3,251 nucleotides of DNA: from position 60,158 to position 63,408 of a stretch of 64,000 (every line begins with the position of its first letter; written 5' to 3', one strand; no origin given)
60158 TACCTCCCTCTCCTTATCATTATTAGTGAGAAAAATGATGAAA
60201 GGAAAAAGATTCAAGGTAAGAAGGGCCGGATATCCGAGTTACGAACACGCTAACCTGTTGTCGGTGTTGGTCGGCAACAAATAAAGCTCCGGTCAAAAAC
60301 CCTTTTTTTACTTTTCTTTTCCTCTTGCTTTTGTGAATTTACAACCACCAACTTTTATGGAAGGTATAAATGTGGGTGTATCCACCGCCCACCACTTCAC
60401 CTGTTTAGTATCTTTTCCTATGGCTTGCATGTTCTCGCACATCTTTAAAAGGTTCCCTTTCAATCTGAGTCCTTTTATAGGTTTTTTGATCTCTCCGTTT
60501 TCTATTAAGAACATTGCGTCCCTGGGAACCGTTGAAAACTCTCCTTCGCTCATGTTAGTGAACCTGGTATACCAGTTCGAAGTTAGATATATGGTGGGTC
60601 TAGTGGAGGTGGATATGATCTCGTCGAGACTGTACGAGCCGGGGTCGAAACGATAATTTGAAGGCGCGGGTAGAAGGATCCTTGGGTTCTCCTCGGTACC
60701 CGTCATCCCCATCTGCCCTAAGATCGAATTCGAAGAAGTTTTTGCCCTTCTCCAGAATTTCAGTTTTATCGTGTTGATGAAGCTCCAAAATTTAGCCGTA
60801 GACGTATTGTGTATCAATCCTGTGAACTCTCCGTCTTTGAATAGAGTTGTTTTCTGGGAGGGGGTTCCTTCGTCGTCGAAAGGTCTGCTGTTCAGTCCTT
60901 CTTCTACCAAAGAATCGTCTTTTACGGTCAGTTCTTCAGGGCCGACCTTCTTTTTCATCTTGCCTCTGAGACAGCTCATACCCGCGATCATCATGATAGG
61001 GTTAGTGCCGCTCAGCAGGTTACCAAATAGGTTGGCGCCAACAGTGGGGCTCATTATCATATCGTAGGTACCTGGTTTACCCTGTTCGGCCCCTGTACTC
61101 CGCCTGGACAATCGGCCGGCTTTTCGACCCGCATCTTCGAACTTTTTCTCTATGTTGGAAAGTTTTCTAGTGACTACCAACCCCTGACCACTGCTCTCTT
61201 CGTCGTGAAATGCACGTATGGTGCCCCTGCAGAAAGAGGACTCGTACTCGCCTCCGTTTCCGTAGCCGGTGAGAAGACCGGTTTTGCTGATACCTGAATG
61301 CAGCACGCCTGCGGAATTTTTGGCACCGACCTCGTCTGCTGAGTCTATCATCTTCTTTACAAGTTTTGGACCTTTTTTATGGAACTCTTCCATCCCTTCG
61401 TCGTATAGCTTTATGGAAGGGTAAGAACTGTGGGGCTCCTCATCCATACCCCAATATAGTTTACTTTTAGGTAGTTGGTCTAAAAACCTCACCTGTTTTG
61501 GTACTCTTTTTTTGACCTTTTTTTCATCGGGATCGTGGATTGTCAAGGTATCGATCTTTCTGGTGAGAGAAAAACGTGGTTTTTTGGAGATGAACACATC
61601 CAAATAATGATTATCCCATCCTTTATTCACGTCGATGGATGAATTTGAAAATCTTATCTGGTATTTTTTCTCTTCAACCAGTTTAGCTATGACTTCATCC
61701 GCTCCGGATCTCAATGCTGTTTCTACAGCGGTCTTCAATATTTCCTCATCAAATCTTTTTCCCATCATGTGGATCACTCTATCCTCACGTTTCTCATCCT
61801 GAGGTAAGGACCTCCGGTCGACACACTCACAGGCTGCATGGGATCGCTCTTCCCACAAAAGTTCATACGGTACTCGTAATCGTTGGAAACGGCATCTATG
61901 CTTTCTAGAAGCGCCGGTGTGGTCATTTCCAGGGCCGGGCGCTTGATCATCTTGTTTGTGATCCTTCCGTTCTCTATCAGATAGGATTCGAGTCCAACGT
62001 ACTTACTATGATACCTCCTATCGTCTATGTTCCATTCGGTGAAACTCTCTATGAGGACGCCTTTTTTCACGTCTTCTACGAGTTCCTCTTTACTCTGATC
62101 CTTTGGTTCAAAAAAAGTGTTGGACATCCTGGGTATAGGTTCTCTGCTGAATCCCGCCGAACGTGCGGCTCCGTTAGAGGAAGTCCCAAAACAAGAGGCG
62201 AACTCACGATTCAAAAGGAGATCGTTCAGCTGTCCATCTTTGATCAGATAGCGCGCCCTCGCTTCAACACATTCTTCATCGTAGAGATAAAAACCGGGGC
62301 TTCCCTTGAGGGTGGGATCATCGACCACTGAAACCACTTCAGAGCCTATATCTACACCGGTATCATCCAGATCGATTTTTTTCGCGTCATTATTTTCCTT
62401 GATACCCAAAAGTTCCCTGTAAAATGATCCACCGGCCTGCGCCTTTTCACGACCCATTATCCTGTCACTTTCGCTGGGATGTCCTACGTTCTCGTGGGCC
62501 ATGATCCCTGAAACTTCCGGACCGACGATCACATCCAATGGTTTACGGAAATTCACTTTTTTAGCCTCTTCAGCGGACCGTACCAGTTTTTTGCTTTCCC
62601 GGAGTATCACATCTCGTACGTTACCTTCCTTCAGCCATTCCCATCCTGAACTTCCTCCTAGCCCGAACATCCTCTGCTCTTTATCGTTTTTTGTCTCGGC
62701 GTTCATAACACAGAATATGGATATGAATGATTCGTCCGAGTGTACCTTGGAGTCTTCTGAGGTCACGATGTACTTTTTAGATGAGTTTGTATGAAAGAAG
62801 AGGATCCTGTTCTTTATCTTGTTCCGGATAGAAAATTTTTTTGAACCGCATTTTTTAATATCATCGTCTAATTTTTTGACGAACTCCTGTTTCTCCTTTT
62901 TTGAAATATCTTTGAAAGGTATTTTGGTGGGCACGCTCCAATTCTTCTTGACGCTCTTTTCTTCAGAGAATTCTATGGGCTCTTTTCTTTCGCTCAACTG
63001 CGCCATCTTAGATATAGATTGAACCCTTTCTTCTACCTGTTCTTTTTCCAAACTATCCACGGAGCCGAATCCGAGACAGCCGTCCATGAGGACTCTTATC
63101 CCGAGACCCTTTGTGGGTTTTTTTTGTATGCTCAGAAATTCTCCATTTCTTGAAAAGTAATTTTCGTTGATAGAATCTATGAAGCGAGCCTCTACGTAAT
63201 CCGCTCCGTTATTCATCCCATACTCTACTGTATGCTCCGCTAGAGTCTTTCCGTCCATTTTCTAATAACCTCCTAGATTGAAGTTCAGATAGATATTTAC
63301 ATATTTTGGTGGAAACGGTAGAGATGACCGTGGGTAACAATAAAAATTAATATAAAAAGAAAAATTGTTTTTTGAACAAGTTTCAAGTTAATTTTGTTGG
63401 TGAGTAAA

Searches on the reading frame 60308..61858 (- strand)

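Call 47: search_protein_families(library=pfam, proteins=[window:60308-61858:-], max_evalue=0.00001)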
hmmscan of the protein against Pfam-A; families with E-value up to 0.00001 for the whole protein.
window:60308-61858:- (516 aa): 1 family
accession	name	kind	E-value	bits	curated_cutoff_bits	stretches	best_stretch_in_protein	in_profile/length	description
PF19289.4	PmbA_TldD_3rd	-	5.7e-47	160.2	22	1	262-509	1-219/220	PmbA/TldA metallopeptidase C-terminal domain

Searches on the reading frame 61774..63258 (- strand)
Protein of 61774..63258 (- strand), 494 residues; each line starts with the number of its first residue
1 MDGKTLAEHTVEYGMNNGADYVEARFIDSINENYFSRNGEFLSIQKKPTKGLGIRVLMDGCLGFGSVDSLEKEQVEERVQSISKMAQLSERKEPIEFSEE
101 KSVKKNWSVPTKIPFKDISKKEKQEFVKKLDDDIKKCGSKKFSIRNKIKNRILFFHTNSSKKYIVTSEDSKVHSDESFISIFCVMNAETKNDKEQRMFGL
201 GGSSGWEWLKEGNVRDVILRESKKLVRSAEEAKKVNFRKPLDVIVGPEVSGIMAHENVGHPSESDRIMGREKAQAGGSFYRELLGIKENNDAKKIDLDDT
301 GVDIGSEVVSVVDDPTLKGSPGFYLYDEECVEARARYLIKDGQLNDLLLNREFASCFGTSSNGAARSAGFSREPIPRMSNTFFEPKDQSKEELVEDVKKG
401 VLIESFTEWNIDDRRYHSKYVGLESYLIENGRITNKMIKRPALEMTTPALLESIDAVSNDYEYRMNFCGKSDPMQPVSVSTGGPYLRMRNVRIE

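Call 47: search_protein_families(library=pfam, proteins=[window:61774-63258:-], max_evalue=0.00001)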
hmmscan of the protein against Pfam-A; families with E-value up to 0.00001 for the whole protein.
window:61774-63258:- (494 aa): 3 families
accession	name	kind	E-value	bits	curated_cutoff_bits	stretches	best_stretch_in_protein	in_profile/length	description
PF19289.4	PmbA_TldD_3rd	-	8.1e-43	146.6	22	1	241-493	4-218/220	PmbA/TldA metallopeptidase C-terminal domain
PF19290.4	PmbA_TldD_2nd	-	1.3e-09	39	20.9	1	114-224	2-103/109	PmbA/TldA metallopeptidase central domain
PF01523.21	PmbA_TldD_1st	-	1.1e-06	29.1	20.9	1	22-86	1-65/65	PmbA/TldA metallopeptidase domain 1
